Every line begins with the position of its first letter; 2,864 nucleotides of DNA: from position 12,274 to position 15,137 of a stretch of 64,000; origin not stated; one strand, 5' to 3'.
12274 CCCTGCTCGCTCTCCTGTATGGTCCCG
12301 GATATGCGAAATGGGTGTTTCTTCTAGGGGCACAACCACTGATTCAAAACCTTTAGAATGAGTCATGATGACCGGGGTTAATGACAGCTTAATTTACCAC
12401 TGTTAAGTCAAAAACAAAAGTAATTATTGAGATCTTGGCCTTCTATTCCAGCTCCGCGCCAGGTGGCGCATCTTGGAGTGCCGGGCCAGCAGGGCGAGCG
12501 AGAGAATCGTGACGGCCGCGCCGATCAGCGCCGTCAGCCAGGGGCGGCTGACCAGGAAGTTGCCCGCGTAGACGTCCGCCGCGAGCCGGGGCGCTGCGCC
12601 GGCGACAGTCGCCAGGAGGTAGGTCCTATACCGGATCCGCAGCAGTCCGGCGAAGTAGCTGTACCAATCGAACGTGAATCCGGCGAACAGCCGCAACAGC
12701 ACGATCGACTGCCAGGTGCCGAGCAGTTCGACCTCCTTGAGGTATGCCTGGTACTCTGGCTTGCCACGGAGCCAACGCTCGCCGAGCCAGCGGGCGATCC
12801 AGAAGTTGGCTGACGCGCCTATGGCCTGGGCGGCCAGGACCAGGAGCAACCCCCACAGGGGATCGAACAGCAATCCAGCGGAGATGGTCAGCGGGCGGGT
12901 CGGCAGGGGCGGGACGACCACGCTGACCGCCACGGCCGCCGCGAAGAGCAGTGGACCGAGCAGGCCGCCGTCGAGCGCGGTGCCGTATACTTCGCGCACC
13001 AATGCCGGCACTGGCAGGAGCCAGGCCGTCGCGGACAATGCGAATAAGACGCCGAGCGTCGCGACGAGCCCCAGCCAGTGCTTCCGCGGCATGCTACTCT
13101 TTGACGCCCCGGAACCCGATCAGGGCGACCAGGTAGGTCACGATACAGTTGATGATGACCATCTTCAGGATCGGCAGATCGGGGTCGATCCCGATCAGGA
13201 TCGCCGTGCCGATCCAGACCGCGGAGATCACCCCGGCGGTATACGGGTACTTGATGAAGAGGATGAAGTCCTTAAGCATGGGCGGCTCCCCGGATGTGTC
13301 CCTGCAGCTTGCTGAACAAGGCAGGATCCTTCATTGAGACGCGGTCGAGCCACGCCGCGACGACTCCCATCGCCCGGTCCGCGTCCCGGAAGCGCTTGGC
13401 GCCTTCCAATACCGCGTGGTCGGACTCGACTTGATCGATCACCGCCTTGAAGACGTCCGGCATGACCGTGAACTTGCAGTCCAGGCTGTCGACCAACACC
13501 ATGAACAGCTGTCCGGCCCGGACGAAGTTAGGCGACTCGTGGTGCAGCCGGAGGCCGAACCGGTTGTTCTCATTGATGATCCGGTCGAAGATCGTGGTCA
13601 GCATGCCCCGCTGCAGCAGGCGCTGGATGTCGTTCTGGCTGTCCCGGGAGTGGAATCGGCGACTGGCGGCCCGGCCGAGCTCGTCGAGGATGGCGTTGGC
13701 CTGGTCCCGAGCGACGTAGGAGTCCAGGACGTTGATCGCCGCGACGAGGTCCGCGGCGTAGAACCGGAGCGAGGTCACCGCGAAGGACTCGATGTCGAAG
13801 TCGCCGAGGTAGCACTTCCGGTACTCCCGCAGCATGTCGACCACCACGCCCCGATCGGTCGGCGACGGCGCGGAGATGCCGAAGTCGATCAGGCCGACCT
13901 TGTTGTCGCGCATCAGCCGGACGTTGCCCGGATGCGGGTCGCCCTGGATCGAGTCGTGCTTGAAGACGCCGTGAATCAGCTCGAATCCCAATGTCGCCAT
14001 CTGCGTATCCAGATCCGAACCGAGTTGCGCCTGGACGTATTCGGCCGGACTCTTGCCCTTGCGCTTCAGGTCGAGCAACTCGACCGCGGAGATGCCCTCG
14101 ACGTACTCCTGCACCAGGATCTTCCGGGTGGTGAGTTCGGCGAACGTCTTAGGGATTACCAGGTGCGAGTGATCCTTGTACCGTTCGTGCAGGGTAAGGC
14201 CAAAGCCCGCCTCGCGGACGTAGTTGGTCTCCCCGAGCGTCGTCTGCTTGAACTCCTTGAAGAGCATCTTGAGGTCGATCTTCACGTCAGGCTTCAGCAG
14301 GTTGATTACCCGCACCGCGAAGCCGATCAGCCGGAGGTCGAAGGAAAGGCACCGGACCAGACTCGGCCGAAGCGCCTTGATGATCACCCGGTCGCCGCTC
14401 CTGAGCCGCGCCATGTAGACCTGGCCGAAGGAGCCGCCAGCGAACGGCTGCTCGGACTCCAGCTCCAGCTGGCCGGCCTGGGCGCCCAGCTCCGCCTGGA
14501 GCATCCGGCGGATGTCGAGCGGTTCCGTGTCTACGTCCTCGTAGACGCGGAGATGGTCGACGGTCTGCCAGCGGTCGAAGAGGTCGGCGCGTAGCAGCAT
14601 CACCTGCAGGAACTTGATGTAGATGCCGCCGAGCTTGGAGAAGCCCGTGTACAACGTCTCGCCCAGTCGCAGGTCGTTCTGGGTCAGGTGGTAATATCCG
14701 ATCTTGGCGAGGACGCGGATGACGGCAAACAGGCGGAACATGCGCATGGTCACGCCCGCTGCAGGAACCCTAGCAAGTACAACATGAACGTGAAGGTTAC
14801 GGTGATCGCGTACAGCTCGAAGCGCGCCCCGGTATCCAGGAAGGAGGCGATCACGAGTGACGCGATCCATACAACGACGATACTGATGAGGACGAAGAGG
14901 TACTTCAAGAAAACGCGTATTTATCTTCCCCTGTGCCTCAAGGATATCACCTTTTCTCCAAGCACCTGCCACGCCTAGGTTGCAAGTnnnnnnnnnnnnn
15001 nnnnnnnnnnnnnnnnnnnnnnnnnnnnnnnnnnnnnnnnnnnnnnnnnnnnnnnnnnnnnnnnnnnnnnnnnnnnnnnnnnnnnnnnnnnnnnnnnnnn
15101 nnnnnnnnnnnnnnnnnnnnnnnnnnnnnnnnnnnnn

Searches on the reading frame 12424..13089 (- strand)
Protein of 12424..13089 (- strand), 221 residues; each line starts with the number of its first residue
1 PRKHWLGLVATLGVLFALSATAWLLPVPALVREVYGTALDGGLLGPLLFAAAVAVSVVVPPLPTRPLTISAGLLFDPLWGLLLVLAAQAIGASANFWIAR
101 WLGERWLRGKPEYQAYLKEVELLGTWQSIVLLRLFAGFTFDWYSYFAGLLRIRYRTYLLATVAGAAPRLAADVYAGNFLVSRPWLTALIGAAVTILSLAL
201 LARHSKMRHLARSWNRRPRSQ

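Call 12: search_protein_families(library=pfam, proteins=[window:12424-13089:-], max_evalue=0.01)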
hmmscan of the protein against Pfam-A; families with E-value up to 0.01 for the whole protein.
window:12424-13089:- (221 aa): 1 family
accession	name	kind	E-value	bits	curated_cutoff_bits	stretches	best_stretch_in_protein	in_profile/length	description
PF09335.16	VTT_dom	-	3.7e-21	76.3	33.9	1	62-177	1-122/123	VTT domain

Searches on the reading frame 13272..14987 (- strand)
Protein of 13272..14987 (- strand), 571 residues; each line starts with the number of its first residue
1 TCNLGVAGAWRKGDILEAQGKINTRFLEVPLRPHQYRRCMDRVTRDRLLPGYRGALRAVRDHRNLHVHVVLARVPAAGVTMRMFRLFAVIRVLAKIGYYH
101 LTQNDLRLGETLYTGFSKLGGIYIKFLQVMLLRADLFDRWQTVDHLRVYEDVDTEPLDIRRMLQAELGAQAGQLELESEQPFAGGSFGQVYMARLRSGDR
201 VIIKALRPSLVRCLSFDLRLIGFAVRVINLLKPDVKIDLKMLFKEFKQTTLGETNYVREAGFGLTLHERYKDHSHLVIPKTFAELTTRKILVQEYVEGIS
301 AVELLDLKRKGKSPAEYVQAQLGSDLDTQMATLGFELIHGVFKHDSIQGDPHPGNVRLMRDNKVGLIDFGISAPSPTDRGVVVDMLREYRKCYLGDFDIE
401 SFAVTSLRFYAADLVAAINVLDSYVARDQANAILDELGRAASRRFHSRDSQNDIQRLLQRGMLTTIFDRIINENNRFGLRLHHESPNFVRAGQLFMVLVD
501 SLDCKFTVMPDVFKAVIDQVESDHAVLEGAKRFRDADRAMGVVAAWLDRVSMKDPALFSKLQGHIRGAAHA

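Call 12: search_protein_families(library=pfam, proteins=[window:13272-14987:-], max_evalue=0.01)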
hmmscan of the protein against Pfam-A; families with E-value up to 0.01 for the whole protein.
window:13272-14987:- (571 aa): 2 families
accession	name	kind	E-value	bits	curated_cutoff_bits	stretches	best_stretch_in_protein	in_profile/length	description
PF03109.22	ABC1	-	8.1e-37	127.1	22.9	1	158-374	13-216/244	ABC1 atypical kinase-like domain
PF06176.17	WaaY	-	0.002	18.2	20.3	0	240-374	74-183/229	Lipopolysaccharide core biosynthesis protein (WaaY)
